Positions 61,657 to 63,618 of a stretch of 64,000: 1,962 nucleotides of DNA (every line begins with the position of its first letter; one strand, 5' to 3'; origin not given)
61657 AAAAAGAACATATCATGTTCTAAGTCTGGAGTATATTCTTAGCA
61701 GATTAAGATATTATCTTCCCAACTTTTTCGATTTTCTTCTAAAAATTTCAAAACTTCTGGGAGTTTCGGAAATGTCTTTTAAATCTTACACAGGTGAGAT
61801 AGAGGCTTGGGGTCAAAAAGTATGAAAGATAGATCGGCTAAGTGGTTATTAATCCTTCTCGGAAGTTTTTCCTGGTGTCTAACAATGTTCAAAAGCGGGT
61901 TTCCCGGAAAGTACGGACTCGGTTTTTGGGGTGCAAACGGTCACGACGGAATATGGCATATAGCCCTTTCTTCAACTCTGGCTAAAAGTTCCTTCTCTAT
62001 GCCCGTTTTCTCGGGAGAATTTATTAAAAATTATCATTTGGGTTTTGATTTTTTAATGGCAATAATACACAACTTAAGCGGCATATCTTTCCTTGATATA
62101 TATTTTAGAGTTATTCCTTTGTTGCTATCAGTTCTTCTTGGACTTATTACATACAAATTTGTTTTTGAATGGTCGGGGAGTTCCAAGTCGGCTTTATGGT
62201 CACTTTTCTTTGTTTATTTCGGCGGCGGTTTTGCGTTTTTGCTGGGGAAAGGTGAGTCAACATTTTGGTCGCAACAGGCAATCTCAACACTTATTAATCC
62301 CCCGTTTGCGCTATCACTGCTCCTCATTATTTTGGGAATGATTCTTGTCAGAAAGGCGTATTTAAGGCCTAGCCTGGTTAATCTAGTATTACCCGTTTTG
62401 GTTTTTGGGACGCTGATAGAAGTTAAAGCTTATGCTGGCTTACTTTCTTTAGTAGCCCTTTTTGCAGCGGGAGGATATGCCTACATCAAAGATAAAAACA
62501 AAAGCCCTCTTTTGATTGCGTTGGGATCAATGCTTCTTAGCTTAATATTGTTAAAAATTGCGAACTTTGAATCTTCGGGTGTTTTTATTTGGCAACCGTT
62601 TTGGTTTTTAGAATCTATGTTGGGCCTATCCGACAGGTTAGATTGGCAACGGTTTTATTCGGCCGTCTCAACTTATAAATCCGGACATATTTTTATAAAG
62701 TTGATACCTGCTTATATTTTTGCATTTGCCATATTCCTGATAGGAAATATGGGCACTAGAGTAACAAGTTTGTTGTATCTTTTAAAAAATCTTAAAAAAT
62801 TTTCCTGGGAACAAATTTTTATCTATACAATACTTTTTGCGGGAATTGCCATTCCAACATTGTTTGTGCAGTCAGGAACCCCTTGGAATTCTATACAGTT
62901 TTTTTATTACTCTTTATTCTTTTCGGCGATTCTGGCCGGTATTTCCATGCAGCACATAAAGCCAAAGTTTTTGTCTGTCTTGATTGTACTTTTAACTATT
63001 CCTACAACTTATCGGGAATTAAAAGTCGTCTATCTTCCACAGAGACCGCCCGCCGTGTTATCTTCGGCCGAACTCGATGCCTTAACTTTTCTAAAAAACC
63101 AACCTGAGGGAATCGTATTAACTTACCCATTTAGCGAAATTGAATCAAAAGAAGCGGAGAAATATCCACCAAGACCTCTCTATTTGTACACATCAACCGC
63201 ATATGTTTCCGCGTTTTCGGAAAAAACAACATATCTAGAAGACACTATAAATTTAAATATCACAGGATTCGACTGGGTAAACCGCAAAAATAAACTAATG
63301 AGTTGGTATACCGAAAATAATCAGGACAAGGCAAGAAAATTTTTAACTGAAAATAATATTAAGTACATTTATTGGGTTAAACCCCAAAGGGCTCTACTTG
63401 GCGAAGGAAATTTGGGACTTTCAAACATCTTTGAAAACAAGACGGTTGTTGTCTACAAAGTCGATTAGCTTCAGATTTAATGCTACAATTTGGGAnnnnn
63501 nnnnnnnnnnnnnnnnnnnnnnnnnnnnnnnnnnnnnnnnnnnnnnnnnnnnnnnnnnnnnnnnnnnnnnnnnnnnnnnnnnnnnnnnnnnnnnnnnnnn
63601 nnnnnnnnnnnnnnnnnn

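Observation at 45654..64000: Very dense extracytoplasmic glycosylation machinery: 3 polyprenol-P-sugar synthases plus at least 7 GT-C-like membrane transferases, a flippase and a methyltransferase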

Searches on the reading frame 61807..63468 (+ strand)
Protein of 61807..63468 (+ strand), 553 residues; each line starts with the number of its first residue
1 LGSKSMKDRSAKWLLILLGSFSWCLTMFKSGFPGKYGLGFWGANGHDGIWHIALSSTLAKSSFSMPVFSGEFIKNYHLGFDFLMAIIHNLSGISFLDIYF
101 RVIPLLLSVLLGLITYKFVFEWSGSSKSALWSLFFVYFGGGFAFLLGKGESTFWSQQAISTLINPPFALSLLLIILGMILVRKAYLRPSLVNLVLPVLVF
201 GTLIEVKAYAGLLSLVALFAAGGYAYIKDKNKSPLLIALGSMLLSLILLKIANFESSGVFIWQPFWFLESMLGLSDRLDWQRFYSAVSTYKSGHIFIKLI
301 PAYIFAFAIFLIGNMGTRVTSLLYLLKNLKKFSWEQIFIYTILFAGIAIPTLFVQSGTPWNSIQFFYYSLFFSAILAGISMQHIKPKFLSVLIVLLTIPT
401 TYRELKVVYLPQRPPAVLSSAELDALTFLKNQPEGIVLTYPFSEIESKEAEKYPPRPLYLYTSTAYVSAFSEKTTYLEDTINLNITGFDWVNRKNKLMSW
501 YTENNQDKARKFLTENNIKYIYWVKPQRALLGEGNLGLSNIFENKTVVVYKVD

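Call 5: search_protein_families(library=pfam, proteins=[window:61807-63465:+], max_evalue=0.01)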
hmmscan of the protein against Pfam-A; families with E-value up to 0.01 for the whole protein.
window:61807-63465:+ (553 aa): 0 families

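Call 8: search_protein_families(library=ncbifam, proteins=[window:61807-63465:+], max_evalue=0.01)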
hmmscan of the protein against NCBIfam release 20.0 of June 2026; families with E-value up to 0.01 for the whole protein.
window:61807-63465:+ (553 aa): 0 families

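Call 13: find_encoding_contigs(protein=window:61807-63468:+, flank=10000, max_places=4)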
Protein window:61807-63468:+ (553 aa): no gene with exactly this product is on record in the collection.

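Call 15: find_encoding_contigs(protein=window:61822-63468:+, flank=10000, max_places=4)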
Protein window:61822-63468:+ (548 aa): 2 contigs read that carry it; 2 places shown.
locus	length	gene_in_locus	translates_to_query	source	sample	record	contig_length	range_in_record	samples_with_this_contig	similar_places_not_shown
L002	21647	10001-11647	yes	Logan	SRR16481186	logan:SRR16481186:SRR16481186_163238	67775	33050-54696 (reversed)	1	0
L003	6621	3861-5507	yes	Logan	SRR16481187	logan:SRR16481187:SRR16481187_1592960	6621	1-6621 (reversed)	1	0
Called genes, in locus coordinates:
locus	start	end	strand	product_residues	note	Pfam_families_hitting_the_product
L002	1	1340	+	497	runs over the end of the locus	PF13231:PMT_2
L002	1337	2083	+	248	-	PF00535:Glycos_transf_2, PF10111:Glyco_tranf_2_2, PF13641:Glyco_tranf_2_3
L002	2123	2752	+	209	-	-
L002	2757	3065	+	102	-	-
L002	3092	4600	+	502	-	PF02366:PMT (weak), PF13231:PMT_2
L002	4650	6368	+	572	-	PF10131:PTPS_related (faint)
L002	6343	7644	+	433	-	-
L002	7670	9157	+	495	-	PF01943:Polysacc_synt, PF13440:Polysacc_synt_3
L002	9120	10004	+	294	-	PF13489:Methyltransf_23, PF07021:MetW, PF08241:Methyltransf_11, PF08242:Methyltransf_12, PF13649:Methyltransf_25, PF13847:Methyltransf_31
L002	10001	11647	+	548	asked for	-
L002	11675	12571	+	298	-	PF00535:Glycos_transf_2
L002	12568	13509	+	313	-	PF00535:Glycos_transf_2, PF13641:Glyco_tranf_2_3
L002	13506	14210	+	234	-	PF00535:Glycos_transf_2 (weak)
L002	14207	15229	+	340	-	PF13439:Glyco_transf_4 (faint), PF00534:Glycos_transf_1, PF13692:Glyco_trans_1_4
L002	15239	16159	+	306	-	PF00535:Glycos_transf_2, PF10111:Glyco_tranf_2_2 (weak), PF13641:Glyco_tranf_2_3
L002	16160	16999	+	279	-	PF00535:Glycos_transf_2, PF10111:Glyco_tranf_2_2 (weak), PF13641:Glyco_tranf_2_3, PF13712:Glyco_tranf_2_5 (weak)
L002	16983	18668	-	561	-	PF13231:PMT_2 (weak)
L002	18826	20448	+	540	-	PF02366:PMT (weak), PF13231:PMT_2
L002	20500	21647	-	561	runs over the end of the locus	PF13231:PMT_2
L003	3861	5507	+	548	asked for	-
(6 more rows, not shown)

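Call 16: find_homologous_proteins(query=window:61822-63465:+, max_evalue=0.001)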
Query window:61822-63465:+ (548 aa): 1236 proteins with E <= 0.001 among 8000 candidates; the best 120 are listed.
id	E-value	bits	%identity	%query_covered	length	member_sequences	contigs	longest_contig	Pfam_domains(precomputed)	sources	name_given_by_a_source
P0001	0.0e+0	1211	100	100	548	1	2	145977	-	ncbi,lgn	-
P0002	8.8e-231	786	63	100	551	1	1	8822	-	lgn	-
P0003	2.8e-224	764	61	100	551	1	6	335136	-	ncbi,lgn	-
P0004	6.1e-214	730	61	98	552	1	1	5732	-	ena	-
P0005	6.1e-213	727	61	98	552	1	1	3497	-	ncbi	-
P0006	8.1e-213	726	61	98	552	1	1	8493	-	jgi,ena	-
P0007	8.0e-210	716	58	99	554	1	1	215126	-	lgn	-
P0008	6.7e-208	710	56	99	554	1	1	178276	-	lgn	-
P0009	6.0e-207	707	57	100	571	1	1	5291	-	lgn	-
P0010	2.5e-205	702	57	99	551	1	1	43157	-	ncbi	-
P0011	1.3e-203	696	57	99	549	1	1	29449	-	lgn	-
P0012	1.4e-203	696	57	98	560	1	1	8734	-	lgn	-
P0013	1.9e-203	695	56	100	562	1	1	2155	-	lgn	-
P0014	6.4e-203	694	56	99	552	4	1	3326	-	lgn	-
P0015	2.6e-202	692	55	100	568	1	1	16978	-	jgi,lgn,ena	-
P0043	5.8e-192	657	54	100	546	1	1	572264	-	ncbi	-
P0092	1.1e-183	630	52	99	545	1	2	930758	-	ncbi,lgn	-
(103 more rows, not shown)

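Call 19: search_solved_structures(query=A1, max_evalue=10)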
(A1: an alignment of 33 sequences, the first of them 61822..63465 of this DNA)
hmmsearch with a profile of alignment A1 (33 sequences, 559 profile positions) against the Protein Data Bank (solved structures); distinct sequences matched with E-value up to 10: 0.

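Call 38: predict_structure(alignment_id=A1)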
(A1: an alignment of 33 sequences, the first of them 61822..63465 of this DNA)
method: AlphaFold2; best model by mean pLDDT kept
length: 548 residues; sequences in the alignment: 33
mean_pLDDT: 86.0   pTM: 0.88
mean pLDDT of the five models: 86.0, 83.4, 82.1, 80.1, 73.1
residues with pLDDT >= 90: 292; 70-90: 191; 50-70: 50; < 50: 15
segments of 3 or more residues with pLDDT < 50: 143-156
pLDDT, mean of each block of 10 residues (from residue 1): 83 87 80 74 86 92 86 92 96 92 95 94 93 72 46 56 94 97 95 96 92 97 96 97 80 77 75 75 91 91 83 76 76 94 88 80 90 85 82 72 70 92 95 89 81 80 93 72 85 95 95 95 93 96 96
secondary structure, 60 per line:
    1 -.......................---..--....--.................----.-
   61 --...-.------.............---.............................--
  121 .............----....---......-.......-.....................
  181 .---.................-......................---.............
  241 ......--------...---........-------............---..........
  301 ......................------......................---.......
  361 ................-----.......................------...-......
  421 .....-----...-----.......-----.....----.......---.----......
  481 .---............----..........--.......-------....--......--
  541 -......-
elements in order: H2-24 E32-35 H38-54 H74-86 H90-118 H121-133 H138-141 H145-150 H152-158 H160-181 H185-201 H203-224 H228-246 E255-257 H261-268 H276-287 H291-322 H329-347 E348-350 H354-376 H382-404 E411-413 H415-425 E431-433 H439-445 H460-466 H475-481 H485-496 H501-510 E513-519 H527-530 E533-538 E542-547

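Call 42: fold_search(model_id=the predicted structure, library=pdb)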
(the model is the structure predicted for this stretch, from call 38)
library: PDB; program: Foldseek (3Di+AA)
matches with E <= 10: 363; with E <= 0.001: 24
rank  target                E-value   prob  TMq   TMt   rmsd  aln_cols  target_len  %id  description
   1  9n9j_I                4.4e-09  1.00  0.53  0.43  14.8       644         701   12  Structure of a GRP94 folding intermediate engaged with a CCDC134- and FKBP11-bound secretory translocon (released 2025-11-19)
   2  6s7t_A                1.2e-08  1.00  0.53  0.43  14.3       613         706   12  Cryo-EM structure of human oligosaccharyltransferase complex OST-B (released 2019-12-18)
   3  7oci_F                1.9e-08  1.00  0.54  0.48  12.5       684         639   11  Cryo-EM structure of yeast Ost6p containing oligosaccharyltransferase complex (released 2022-02-16)
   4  6ftg_5                2.1e-08  1.00  0.54  0.47  15.0       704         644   12  Subtomogram average of OST-containing ribosome-translocon complexes from canine rough microsomal membranes (released 2018-03-21)
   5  8age_A                2.9e-08  1.00  0.55  0.48  12.6       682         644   10  Structure of yeast oligosaccharylransferase complex with acceptor peptide bound (released 2022-12-07)
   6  6s7o_A                3.3e-08  1.00  0.56  0.48  12.4       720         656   11  Cryo-EM structure of human oligosaccharyltransferase complex OST-A (released 2019-12-18)
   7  8b6l_I                4.1e-08  1.00  0.52  0.43  13.5       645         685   12  Subtomogram average of the human Sec61-TRAP-OSTA-translocon (released 2022-12-07)
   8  8pn9_A                4.3e-08  1.00  0.55  0.47  12.2       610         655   13  Structure of human oligosaccharyltransferase OST-A complex bound to NGI-1 (released 2024-05-08)
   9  8agb_A                4.7e-08  1.00  0.55  0.48  12.3       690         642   11  Structure of yeast oligosaccharylransferase complex with lipid-linked oligosaccharide bound (released 2022-12-07)
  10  6ezn_F                1.2e-07  1.00  0.52  0.45  12.6       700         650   11  Cryo-EM structure of the yeast oligosaccharyltransferase (OST) complex (released 2018-01-17)
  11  8agc_A                1.5e-07  1.00  0.53  0.43  14.5       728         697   11  Structure of yeast oligosaccharylransferase complex with lipid-linked oligosaccharide and non-acceptor peptide bound (released 2022-12-07)
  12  6c26_A                5.8e-07  1.00  0.50  0.44  13.2       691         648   11  The Cryo-EM structure of a eukaryotic oligosaccharyl transferase complex (released 2018-01-31)
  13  5gmy_A                7.5e-07  1.00  0.55  0.38  14.9       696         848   12  Crystal structure of the Archaeoglobus fulgidus oligosaccharyltransferase (O29867_ARCFU) tethered with an acceptor pep (released 2017-02-01)
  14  7e9s_A                8.5e-07  1.00  0.54  0.36  13.8       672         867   14  Archaeal oligosaccharyltransferase AglB from Archaeoglobus fulgidus in complex with an inhibitory peptide and a dolich (released 2021-09-08)
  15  3wak                  1.5e-06  1.00  0.54  0.37  15.3       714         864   13  Crystal structure of the Archaeoglobus fulgidus oligosaccharyltransferase (O29867_ARCFU) in the apo form (released 2013-10-30)
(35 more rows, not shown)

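Call 43: find_related_loci(query=A1, collection=genome_contigs, flank=10000)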
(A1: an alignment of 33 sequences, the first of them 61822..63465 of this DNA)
Query A1 (548 aa) in genome_contigs; peptide patterns used: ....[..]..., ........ (x = any residue, [..] = any of these).
347 stretches matched a pattern; 277 encode a relative of the query (tblastn E <= 1e-3); the best 80 are kept; 80 distinct loci.
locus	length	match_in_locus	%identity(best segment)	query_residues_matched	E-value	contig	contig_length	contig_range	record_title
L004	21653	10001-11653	61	1-548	0e+0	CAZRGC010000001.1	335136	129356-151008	MAG TPA_asm: uncultured Gammaproteobacteria bacterium isolate SRP173033_co1_108 genome assembly, contig: NODE_18_length_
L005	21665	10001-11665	54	3-548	0e+0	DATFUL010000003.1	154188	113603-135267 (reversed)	MAG TPA_asm: Patescibacteria group bacterium isolate SMAG_U9436 k141_2511072, whole genome shotgun sequence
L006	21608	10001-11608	51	9-548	0e+0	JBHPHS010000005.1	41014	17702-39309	Patescibacteria group bacterium isolate SAG AM-312-A20 AM-312-A20_NODE_5, whole genome shotgun sequence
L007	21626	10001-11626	55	3-548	0e+0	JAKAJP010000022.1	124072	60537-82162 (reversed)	MAG: bacterium isolate WY4.bin110 NODE_142_length_124072_cov_1.955061, whole genome shotgun sequence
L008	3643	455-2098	54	7-548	0e+0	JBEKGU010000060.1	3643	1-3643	MAG: Candidatus Microgenomates bacterium isolate SPRUCE 260 SPRUCE_260_60, whole genome shotgun sequence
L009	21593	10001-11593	53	14-548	5e-179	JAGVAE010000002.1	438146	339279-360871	MAG: Candidatus Woesebacteria bacterium isolate DeMMO6_57 c_000000045538, whole genome shotgun sequence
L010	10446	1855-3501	55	9-548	1e-177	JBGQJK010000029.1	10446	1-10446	MAG: Patescibacteria group bacterium isolate OBJ2_061818_070_25 k141_681483_length_10446_cov_9.0000, whole genome shotgu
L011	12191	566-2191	53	1-547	2e-177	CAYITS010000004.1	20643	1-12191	MAG TPA_asm: uncultured Gammaproteobacteria bacterium isolate ERP119705_co3_637 genome assembly, contig: NODE_2950_lengt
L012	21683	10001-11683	52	2-548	7e-177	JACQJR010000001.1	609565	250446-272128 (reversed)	MAG: Candidatus Microgenomates bacterium isolate NC_groundwater_1156_Ag_S-0.1um_40_307 S_p1_S3_coassembly_k141_153347, w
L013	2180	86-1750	50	9-548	0e+0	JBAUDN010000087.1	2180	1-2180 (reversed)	MAG: Microgenomates group bacterium isolate MFD13099_ilm_asm_bin3 k127_352208, whole genome shotgun sequence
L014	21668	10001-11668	49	10-548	5e-172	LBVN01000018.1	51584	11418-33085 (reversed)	MAG: Candidatus Woesebacteria bacterium GW2011_GWB1_38_8b UT10_C0018, whole genome shotgun sequence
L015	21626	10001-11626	51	9-548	2e-171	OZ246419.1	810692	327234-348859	MAG: uncultured Gammaproteobacteria bacterium isolate binchicken_co84_156 genome assembly, chromosome: 1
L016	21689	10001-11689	49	1-548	7e-171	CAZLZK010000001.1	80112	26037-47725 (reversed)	MAG TPA_asm: uncultured Gammaproteobacteria bacterium isolate SRP269290_co1_809 genome assembly, contig: NODE_289_length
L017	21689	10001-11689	50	1-547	1e-170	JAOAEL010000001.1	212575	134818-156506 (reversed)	MAG: Patescibacteria group bacterium isolate SKW259 NODE_1_length_212575_cov_6.239475, whole genome shotgun sequence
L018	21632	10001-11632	51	9-547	4e-170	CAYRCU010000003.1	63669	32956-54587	MAG TPA_asm: uncultured Gammaproteobacteria bacterium isolate SRP338002_co1_166 genome assembly, contig: NODE_429_length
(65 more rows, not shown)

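Call 49: search_protein_families(library=pfam, proteins=[L002:11675-12568:+, L002:12568-13506:+, L002:13506-14207:+, L002:14207-15226:+, L002:15239-16156:+, L002:16160-16996:+, L002:16986-18668:-, L002:18826-20445:+], max_evalue=0.001)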
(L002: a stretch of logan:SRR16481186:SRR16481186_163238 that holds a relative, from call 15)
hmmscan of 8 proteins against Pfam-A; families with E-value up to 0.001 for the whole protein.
L002:11675-12568:+ (298 aa): 3 families
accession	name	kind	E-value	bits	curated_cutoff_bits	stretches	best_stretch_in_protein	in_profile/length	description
PF00535.33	Glycos_transf_2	-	4.1e-22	79.3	23.3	1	6-139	1-142/168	Glycosyl transferase family 2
PF13704.12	Glyco_tranf_2_4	-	1.5e-06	29.1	27.5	1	12-88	1-84/98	Glycosyl transferase family 2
PF13641.12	Glyco_tranf_2_3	-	9.2e-05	23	27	1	5-94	3-105/230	Glycosyltransferase like family 2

L002:12568-13506:+ (313 aa): 2 families
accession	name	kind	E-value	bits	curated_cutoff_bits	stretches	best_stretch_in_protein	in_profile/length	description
PF00535.33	Glycos_transf_2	-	2.2e-18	67.2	23.3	1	8-140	1-129/168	Glycosyl transferase family 2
PF13641.12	Glyco_tranf_2_3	-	2.2e-10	41.4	27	1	7-239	3-212/230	Glycosyltransferase like family 2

L002:13506-14207:+ (234 aa): 1 family
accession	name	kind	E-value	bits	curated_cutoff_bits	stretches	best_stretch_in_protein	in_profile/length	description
PF00535.33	Glycos_transf_2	-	9.6e-06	26.1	23.3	1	48-105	70-127/168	Glycosyl transferase family 2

L002:14207-15226:+ (340 aa): 3 families
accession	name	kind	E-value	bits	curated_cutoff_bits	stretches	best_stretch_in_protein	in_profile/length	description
PF00534.26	Glycos_transf_1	-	9.4e-22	77.8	26.4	1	147-312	8-160/172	Glycosyl transferases group 1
PF13692.12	Glyco_trans_1_4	-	2.2e-14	54.3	27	1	155-300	2-132/142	Glycosyl transferases group 1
PF13439.12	Glyco_transf_4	-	1e-06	29.3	28.5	0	104-146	125-169/170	Glycosyltransferase Family 4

L002:15239-16156:+ (306 aa): 4 families
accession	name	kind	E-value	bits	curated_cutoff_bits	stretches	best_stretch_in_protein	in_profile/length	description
PF00535.33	Glycos_transf_2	-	4.6e-23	82.4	23.3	1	15-172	1-162/168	Glycosyl transferase family 2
PF13641.12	Glyco_tranf_2_3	-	3.3e-15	57.2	27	1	14-228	3-220/230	Glycosyltransferase like family 2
PF10111.15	Glyco_tranf_2_2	-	4.4e-08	33.4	27.3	1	15-206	1-205/276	Glycosyltransferase like family 2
PF13632.12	Glyco_trans_2_3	-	0.00011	22.5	27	1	98-238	3-142/198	Glycosyl transferase family group 2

L002:16160-16996:+ (279 aa): 5 families
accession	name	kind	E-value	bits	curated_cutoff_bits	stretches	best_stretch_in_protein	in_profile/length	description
PF00535.33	Glycos_transf_2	-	3e-25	89.5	23.3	1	6-137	1-128/168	Glycosyl transferase family 2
PF13641.12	Glyco_tranf_2_3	-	7.1e-21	75.7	27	1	5-241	3-227/230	Glycosyltransferase like family 2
PF13712.12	Glyco_tranf_2_5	-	2.5e-06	27.8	27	1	72-244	38-205/210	Glycosyltransferase like family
PF13632.12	Glyco_trans_2_3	-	3.6e-06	27.4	27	1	90-245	1-143/198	Glycosyl transferase family group 2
PF10111.15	Glyco_tranf_2_2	-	3.6e-06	27.1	27.3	1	25-165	22-166/276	Glycosyltransferase like family 2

L002:16986-18668:- (561 aa): 1 family
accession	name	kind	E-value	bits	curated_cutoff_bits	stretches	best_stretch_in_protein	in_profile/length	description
PF13231.12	PMT_2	-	7.3e-05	23.5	26.1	1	81-230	13-155/160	Dolichyl-phosphate-mannose-protein mannosyltransferase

L002:18826-20445:+ (540 aa): 2 families
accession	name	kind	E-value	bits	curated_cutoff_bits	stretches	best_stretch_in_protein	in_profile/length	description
PF13231.12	PMT_2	-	2.9e-11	44.3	26.1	1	40-190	4-154/160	Dolichyl-phosphate-mannose-protein mannosyltransferase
PF02366.24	PMT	-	2e-06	28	22.7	1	40-168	65-196/245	Dolichyl-phosphate-mannose-protein mannosyltransferase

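Call 59: search_solved_structures(query=L002:11675-12568:+, max_evalue=0.001)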
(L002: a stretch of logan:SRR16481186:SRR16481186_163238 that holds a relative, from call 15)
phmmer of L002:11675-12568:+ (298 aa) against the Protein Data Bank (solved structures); distinct sequences matched with E-value up to 0.001: 9.
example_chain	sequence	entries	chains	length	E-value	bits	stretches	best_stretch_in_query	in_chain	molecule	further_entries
22ao_A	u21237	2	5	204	7.6e-14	54.7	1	5-110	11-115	GmaR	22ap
9omj_A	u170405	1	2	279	6.1e-05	25.5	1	3-103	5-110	Glycosyltransferase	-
9omh_A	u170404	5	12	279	9.6e-05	24.8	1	5-103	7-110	Glycosyltransferase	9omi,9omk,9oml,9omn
9omm_A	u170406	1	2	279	9.7e-05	24.8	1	5-103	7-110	Glycosyltransferase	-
5tze_C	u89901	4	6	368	0.00025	23.4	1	4-93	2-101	Glycosyl transferase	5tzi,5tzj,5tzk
7msn_A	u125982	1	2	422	0.0004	22.8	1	13-89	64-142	SPbeta prophage-derived glycosyltransferase SunS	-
7msp_A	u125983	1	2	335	0.00043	22.7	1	13-90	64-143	SPbeta prophage-derived glycosyltransferase SunS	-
5mlz_A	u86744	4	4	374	0.00048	22.5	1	2-104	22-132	Dolichol monophosphate mannose synthase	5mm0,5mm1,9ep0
5tz8_A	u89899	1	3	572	0.0005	22.5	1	4-93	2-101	Glycosyl transferase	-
